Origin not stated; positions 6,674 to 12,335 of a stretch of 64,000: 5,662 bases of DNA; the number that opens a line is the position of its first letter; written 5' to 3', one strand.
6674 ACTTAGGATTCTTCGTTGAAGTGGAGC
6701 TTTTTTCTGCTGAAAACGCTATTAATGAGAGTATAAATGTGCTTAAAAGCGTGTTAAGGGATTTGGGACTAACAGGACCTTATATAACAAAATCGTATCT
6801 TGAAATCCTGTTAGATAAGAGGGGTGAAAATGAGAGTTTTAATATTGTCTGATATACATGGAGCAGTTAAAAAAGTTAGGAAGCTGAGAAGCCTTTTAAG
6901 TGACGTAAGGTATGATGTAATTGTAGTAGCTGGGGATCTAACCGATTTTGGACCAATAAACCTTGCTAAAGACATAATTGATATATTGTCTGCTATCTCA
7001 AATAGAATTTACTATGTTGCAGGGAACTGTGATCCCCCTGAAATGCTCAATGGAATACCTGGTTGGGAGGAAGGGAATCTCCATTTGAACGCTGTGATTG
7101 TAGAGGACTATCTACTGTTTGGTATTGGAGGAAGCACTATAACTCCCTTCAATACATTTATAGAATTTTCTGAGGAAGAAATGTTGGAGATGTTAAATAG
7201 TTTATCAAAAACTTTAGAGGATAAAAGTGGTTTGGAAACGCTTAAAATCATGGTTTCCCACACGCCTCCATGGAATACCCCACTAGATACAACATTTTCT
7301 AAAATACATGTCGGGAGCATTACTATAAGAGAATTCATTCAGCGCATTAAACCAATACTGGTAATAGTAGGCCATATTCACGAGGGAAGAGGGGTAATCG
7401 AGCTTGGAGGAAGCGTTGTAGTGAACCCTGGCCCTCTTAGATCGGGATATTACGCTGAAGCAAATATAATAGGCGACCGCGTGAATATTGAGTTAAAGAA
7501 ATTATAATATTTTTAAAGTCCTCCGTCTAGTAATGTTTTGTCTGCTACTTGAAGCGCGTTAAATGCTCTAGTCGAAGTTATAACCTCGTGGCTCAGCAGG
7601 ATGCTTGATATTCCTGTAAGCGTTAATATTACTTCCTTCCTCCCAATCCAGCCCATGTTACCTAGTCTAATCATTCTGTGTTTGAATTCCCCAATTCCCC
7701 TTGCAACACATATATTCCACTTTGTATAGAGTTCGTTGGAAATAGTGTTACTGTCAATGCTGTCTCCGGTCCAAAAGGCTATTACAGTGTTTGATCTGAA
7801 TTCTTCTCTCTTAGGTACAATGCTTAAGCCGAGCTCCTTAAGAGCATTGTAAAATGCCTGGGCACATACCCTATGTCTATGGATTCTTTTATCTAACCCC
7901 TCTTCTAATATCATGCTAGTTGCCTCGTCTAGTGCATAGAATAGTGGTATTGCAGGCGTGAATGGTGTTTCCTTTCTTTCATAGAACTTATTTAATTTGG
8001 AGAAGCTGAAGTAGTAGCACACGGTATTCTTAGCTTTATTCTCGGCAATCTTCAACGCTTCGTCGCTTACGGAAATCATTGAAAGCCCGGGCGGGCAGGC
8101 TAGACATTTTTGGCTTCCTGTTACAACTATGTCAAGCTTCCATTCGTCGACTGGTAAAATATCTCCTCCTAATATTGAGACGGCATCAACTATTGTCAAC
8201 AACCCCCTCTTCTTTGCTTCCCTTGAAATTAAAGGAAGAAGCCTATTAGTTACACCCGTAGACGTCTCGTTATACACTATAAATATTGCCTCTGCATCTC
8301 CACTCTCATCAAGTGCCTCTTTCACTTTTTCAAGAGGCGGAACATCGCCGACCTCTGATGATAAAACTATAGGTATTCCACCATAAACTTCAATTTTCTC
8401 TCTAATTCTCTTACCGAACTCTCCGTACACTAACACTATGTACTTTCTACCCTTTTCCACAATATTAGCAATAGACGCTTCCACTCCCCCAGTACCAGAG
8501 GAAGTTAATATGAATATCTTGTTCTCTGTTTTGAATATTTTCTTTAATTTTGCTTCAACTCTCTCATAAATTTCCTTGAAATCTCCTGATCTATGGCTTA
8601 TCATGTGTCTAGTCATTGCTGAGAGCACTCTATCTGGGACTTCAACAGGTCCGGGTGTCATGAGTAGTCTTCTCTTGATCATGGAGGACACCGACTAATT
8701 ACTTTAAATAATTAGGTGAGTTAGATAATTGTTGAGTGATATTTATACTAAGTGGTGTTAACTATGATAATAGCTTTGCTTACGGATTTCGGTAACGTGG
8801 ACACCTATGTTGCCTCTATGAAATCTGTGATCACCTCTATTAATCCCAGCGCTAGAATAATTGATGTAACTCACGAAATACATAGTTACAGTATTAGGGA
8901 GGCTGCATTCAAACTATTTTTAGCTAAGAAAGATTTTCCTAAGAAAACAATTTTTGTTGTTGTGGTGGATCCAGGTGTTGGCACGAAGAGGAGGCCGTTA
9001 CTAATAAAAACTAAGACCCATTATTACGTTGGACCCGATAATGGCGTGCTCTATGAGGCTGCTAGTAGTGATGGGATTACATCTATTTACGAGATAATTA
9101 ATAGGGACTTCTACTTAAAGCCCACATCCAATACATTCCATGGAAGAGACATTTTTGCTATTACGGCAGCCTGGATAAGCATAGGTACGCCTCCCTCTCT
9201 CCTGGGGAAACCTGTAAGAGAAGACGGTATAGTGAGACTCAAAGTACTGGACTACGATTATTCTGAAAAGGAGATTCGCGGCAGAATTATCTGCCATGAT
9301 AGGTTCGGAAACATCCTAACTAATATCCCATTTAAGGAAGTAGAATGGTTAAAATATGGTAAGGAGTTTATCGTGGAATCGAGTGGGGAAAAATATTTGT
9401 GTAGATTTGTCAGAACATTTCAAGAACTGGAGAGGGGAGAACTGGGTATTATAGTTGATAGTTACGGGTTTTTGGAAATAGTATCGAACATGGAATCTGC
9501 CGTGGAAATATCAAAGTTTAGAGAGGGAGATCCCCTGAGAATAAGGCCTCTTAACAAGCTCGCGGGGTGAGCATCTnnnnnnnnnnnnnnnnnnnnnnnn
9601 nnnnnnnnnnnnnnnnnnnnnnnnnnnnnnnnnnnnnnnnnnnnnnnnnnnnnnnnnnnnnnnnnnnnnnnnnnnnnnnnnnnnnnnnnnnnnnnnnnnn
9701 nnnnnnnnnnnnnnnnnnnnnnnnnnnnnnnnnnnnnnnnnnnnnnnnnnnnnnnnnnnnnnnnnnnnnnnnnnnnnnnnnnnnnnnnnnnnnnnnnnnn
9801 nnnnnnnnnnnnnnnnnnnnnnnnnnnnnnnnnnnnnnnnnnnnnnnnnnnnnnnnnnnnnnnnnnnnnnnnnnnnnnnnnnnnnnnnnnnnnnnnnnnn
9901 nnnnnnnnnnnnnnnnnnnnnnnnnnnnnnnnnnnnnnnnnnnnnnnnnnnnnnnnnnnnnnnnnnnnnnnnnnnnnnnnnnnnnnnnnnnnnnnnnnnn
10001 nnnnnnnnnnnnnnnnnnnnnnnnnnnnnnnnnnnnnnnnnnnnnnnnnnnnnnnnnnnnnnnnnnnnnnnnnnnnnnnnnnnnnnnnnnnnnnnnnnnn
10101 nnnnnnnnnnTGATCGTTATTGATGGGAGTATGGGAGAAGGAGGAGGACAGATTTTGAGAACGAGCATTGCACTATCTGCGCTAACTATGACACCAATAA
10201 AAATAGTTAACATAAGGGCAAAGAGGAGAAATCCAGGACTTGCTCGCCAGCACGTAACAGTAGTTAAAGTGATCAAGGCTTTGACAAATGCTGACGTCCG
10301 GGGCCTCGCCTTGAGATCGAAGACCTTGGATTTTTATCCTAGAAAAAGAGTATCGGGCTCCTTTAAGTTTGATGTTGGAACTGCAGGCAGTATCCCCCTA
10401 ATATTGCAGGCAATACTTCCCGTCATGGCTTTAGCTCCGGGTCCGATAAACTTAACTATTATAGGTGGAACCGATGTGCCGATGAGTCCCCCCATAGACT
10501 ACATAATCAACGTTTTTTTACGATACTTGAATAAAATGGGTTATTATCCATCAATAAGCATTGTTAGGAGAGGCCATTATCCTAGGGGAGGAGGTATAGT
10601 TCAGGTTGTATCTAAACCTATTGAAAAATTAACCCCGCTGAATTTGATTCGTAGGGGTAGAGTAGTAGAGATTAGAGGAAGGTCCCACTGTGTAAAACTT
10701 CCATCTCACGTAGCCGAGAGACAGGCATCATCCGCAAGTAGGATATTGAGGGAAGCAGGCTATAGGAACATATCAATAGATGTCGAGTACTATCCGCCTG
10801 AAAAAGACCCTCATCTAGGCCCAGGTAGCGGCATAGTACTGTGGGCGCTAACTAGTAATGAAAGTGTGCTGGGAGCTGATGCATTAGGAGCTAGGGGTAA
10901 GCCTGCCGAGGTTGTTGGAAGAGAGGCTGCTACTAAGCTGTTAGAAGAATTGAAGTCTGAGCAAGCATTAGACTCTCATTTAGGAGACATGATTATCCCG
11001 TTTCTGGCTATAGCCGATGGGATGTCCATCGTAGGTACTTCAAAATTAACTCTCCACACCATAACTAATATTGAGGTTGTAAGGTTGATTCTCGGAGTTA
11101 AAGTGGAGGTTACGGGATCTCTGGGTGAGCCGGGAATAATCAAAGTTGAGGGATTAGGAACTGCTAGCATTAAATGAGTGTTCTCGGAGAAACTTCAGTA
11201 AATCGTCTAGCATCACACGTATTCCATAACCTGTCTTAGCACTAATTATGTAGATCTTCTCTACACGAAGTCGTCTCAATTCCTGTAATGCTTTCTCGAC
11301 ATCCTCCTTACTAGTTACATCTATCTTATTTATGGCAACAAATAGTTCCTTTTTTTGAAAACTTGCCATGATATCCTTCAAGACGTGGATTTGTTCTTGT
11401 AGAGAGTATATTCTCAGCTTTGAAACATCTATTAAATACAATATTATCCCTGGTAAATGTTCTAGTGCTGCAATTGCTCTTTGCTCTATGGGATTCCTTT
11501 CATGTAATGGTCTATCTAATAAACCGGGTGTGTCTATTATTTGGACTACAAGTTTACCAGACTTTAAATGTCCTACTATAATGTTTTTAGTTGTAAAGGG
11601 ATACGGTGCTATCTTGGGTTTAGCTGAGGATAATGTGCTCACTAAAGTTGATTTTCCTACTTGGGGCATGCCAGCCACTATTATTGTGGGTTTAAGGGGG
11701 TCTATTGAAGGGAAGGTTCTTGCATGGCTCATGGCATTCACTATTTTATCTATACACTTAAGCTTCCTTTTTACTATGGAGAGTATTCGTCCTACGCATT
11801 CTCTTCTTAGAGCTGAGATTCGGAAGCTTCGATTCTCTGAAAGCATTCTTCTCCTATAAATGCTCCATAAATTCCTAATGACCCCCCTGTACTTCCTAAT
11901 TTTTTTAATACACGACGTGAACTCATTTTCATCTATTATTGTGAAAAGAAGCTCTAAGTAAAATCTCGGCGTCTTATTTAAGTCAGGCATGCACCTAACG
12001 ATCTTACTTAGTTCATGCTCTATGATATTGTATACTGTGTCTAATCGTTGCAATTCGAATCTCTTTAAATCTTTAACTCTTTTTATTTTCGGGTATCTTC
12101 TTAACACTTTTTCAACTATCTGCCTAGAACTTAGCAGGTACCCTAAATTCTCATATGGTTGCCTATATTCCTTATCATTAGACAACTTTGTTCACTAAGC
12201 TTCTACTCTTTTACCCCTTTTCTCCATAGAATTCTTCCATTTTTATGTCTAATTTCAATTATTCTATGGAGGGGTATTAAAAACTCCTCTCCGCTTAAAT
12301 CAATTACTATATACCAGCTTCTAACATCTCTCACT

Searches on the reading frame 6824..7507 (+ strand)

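Call 55: search_protein_families(library=pfam, proteins=[window:6824-7507:+], max_evalue=0.001)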
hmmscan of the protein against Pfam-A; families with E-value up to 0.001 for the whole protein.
window:6824-7507:+ (227 aa): 3 families
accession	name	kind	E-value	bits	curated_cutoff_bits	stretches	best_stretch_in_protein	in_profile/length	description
PF00149.33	Metallophos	-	8.1e-19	69.2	21.5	1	3-187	1-190/191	Calcineurin-like phosphoesterase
PF14582.11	Metallophos_3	-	1.5e-15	57.7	28.2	1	140-222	175-256/259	Metallophosphoesterase, calcineurin superfamily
PF12850.12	Metallophos_2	-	2.6e-14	53.9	27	1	3-206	1-136/154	Calcineurin-like phosphoesterase superfamily domain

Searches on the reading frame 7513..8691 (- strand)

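Call 54: search_protein_families(library=pfam, proteins=[window:7513-8691:-], max_evalue=0.001)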
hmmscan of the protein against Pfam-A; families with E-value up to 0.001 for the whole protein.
window:7513-8691:- (392 aa): 1 family
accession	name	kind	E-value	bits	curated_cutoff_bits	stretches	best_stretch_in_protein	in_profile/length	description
PF00266.25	Aminotran_5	-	3.5e-22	79.3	21.5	1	27-332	31-338/371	Aminotransferase class-V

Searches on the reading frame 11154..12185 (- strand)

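Call 54: search_protein_families(library=pfam, proteins=[window:11154-12185:-], max_evalue=0.001)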
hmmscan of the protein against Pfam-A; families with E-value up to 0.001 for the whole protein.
window:11154-12185:- (343 aa): 8 families
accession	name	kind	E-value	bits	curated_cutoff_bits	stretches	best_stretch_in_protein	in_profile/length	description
PF06858.20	NOG1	-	3.2e-19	68.9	27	1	233-289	2-58/58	Nucleolar GTP-binding protein 1 (NOG1)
PF01926.29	MMR_HSR1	-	7.1e-19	68.4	21.9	1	168-287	2-113/113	50S ribosome-binding GTPase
PF17835.6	NOG1_N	-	8.8e-17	62.1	22.9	1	20-162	10-160/160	NOG1 N-terminal helical domain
PF02421.24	FeoB_N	-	7.1e-12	45.6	27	1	167-326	2-153/156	Ferrous iron transport protein B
PF00009.33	GTP_EFTU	-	1.9e-06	28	26.5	1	208-333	65-186/188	Elongation factor Tu GTP binding domain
PF10662.15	PduV-EutP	-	1.5e-05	25.3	21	1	168-327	4-139/143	Ethanolamine utilisation - propanediol utilisation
PF03193.22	RsgA_GTPase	-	0.00027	21.2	30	0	274-326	49-101/174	RsgA GTPase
PF04670.18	Gtr1_RagA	-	0.00041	20.3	22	1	169-304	3-137/232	Gtr1/RagA G protein conserved region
